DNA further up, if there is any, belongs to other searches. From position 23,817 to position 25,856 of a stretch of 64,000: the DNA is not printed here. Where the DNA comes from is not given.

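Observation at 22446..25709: Orphan two-gene operon: LamG-lectin-domain membrane protein plus giant (580 aa) prepilin-signal protein, with no pilus machinery nearby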

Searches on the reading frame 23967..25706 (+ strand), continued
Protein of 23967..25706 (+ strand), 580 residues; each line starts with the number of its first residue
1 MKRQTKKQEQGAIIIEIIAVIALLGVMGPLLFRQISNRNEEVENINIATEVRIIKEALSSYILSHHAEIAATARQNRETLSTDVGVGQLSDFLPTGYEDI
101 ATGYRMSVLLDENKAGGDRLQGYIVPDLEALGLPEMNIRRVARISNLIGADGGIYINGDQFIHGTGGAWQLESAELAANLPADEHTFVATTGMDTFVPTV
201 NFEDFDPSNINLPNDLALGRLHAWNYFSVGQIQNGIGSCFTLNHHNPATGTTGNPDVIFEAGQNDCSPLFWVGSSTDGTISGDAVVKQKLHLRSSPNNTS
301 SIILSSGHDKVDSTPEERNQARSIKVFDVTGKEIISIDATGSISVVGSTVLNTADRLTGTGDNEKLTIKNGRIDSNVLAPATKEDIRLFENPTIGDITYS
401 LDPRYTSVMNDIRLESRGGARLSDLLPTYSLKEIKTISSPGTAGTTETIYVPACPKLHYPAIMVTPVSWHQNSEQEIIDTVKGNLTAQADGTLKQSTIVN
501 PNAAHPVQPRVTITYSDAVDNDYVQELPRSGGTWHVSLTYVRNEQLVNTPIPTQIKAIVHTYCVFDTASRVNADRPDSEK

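Call 56: search_protein_families(library=pfam, proteins=[L008:13403-13879:+, L008:13893-15428:+, L008:11744-12265:+, L059:9188-9970:+, L063:3789-4640:+, L029:9110-9982:+, L050:8136-9983:+, L026:1126-2910:+, L036:8529-9920:+, L009:4068-5099:+], max_evalue=1)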
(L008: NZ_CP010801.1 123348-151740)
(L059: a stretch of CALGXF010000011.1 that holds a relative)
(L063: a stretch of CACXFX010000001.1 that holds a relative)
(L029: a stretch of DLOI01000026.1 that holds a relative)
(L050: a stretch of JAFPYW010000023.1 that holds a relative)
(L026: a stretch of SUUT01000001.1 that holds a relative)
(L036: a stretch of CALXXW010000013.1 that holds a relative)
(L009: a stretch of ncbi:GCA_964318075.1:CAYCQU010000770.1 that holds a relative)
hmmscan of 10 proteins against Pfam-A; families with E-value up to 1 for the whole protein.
L008:13403-13879:+ (159 aa): 1 family
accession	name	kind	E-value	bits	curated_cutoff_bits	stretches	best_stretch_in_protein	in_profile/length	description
PF00380.25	Ribosomal_S9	-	0.23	12.4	22.5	0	20-52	50-82/121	Ribosomal protein S9/S16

L008:13893-15428:+ (512 aa): 1 family
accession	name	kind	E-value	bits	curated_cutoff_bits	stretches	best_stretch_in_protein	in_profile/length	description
PF04917.17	Shufflon_N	-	5.4e-20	72.6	27.5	1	35-286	9-258/324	Bacterial shufflon protein, N-terminal constant region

L008:11744-12265:+ (174 aa): 2 families
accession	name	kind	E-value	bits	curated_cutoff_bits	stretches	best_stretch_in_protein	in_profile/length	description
PF01788.22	PsbJ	-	0.096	13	30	1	8-31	11-34/39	PsbJ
PF21601.3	GldM_2nd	-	0.11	13.5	24.4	1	100-173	30-90/98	GldM second domain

L059:9188-9970:+ (261 aa): 0 families

L063:3789-4640:+ (284 aa): 1 family
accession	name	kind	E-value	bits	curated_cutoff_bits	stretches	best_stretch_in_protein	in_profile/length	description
PF24528.1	Ig_ADGRF3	-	0.012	16.3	27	1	132-159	14-41/91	Adhesion G-protein coupled receptor F3-like, Ig-like domain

L029:9110-9982:+ (291 aa): 0 families

L050:8136-9983:+ (616 aa): 1 family
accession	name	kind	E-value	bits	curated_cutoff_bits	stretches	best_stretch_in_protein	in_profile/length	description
PF13385.13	Laminin_G_3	-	0.043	14.4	27.6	1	441-581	15-151/151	Concanavalin A-like lectin/glucanases superfamily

L026:1126-2910:+ (595 aa): 1 family
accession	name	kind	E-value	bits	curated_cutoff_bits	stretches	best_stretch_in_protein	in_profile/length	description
PF13385.13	Laminin_G_3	-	0.01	16.4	27.6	1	424-486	51-110/151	Concanavalin A-like lectin/glucanases superfamily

L036:8529-9920:+ (464 aa): 1 family
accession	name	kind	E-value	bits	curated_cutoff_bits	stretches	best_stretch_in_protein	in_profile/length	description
PF13385.13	Laminin_G_3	-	0.0064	17.1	27.6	1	324-406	24-117/151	Concanavalin A-like lectin/glucanases superfamily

L009:4068-5099:+ (344 aa): 0 families

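Call 65: find_encoding_contigs(protein=P0186, flank=10000, max_places=2)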
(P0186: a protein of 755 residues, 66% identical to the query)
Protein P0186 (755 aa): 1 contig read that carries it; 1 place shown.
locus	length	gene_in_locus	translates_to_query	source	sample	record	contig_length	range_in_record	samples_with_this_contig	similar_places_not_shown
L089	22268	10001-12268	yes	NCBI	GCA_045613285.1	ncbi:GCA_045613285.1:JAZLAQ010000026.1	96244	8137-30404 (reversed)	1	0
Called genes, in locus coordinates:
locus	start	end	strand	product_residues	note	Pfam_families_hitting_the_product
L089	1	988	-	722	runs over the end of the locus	-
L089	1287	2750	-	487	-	PF13520:AA_permease_2, PF00324:AA_permease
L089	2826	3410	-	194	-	PF01862:PvlArgDC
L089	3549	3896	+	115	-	-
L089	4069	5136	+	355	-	-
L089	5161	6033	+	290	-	PF10671:TcpQ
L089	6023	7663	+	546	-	PF00263:Secretin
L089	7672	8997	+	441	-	PF06864:PAP_PilO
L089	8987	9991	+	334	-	-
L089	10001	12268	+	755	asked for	PF00437:T2SSE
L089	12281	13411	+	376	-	PF00482:T2SSF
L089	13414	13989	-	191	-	PF02622:DUF179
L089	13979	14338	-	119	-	PF09538:FYDLN_acid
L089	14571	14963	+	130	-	PF02033:RBFA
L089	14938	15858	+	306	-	PF01509:TruB_N, PF16198:TruB_C_2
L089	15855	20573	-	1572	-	PF03797:Autotransporter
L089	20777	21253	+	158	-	PF03449:GreA_GreB_N, PF01272:GreA_GreB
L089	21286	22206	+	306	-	PF03486:HI0933_like (faint), PF07992:Pyr_redox_2, PF13738:Pyr_redox_3, PF00070:Pyr_redox (weak)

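Call 71: fold_search(model_id=the predicted structure, library=pdb)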
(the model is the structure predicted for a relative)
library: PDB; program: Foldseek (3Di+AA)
matches with E <= 10: 307; with E <= 0.001: 0
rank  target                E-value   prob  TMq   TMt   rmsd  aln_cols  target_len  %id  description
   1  7w63_B                2.1e-02  0.30  0.11  0.16  28.1       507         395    7  Crystal structure of minor pilin TcpB from Vibrio cholerae (released 2022-11-09)
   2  7w63_A                2.2e-02  0.25  0.11  0.15  25.7       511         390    7  Crystal structure of minor pilin TcpB from Vibrio cholerae (released 2022-11-09)
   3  6cl5_A                2.3e-02  0.28  0.11  0.15  46.1       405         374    9  Structure of P. aeruginosa R1 pyocin fiber PALES_06171 comprising C-terminal residues 323-701 (released 2018-06-27)
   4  6mic                  4.5e-02  0.82  0.12  0.34  14.0       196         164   10  Crystal Structure of the C-terminal half of the Vibrio cholerae minor pilin TcpB (released 2019-08-28)
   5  7w64_A                9.1e-02  0.16  0.11  0.16  27.1       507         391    7  Crystal structure of minor pilin TcpB from Vibrio cholerae complexed with N-terminal peptide fragment of TcpF (released 2022-11-09)
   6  2c4i                  2.2e-01  0.04  0.06  0.11  30.6       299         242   10  Crystal structure of engineered avidin (released 2006-07-05)
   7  7vrp_A                3.0e-01  0.05  0.08  0.10  24.7       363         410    8  Structure of infectious bursal disease virus Gx strain (released 2022-03-30)
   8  7vrn_I                3.0e-01  0.02  0.06  0.07  25.1       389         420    8  Structure of infectious bursal disease virus Gt strain (released 2022-03-30)
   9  7vrp_F                3.2e-01  0.04  0.07  0.09  25.7       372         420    8  Structure of infectious bursal disease virus Gx strain (released 2022-03-30)
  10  4h56_A                3.7e-01  0.02  0.05  0.09  33.0       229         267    8  Crystal structure of the Clostridium perfringens NetB toxin in the membrane inserted form (released 2012-12-26)
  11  5jqp_A                4.9e-01  0.03  0.06  0.04  25.5       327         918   11  Crystal structure of ER glucosidase II heterodimeric complex consisting of catalytic subunit and the binding domain of (released 2016-09-14)
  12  8xck_F                5.2e-01  0.05  0.09  0.14  20.7       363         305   11  Closed state of central tail fiber of bacteriophage lambda (released 2024-05-01)
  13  9scw_8                5.8e-01  0.30  0.11  0.25  10.4       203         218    9  Crystal structure of Coxsackie B1 virus-like particle delta-palxa (released 2025-10-08)
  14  1enq_B                6.4e-01  0.04  0.06  0.12  27.5       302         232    9  CO-CRYSTALS OF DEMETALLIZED CONCANAVALIN A WITH ZINC HAVING A ZINC ION BOUND IN THE S1 SITE (released 1996-08-17)
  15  8axl_A                6.8e-01  0.02  0.04  0.06  27.3       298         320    6  Outer membrane secretin pore of the type 3 secretion system of Shigella flexneri (released 2023-03-01)
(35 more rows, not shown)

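Call 77: search_protein_families(library=pfam, alignment_id=A4, max_evalue=1)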
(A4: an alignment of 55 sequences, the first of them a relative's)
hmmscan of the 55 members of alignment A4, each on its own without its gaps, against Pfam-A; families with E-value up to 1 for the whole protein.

A. member 1, P0001 (580 aa): 0 families

B. families by the number of members that match (of 55 scanned): 39 families (the first 25 are shown)
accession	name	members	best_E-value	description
PF23416.1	DUF7107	8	5.9e-05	Domain of unknown function (DUF7107)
PF04706.18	Dickkopf_N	8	0.0011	Dickkopf N-terminal cysteine-rich region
PF01683.23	EB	5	0.0037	EB module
PF04790.18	Sarcoglycan_1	2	4.5e-05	Sarcoglycan complex subunit protein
PF21164.2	Dumpy_DPY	2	0.012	Dumpy, DPY module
PF24511.1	DUF7591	1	0.0017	Domain of unknown function (DUF7591)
PF10106.14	DUF2345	1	0.0086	Uncharacterized protein conserved in bacteria (DUF2345)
PF12918.12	TcdB_N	1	0.01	TcdB toxin N-terminal helical domain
PF11766.14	Candida_ALS_N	1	0.012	Agglutinin-like protein, N-terminal domain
PF12166.14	Piezo_cap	1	0.022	Piezo non-specific cation channel, cap domain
PF16671.10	ACD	1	0.028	Actin cross-linking domain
PF05593.20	RHS_repeat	1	0.031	RHS Repeat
PF07419.17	PilM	1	0.039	PilM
PF22473.1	PilJ_Pilin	1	0.05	PilJ, Pilin domain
PF00526.23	Dicty_CTDC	1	0.063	Dictyostelium (slime mold) repeat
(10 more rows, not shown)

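Call 92: search_protein_families(library=phrogs, proteins=[window:23967-25706:+], max_evalue=0.01)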
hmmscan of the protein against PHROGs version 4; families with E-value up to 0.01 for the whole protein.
window:23967-25706:+ (580 aa): 0 families

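Call 93: search_protein_families(library=padloc, proteins=[window:23967-25706:+], max_evalue=0.01)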
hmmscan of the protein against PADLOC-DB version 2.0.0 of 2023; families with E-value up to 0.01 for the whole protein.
window:23967-25706:+ (580 aa): 0 families
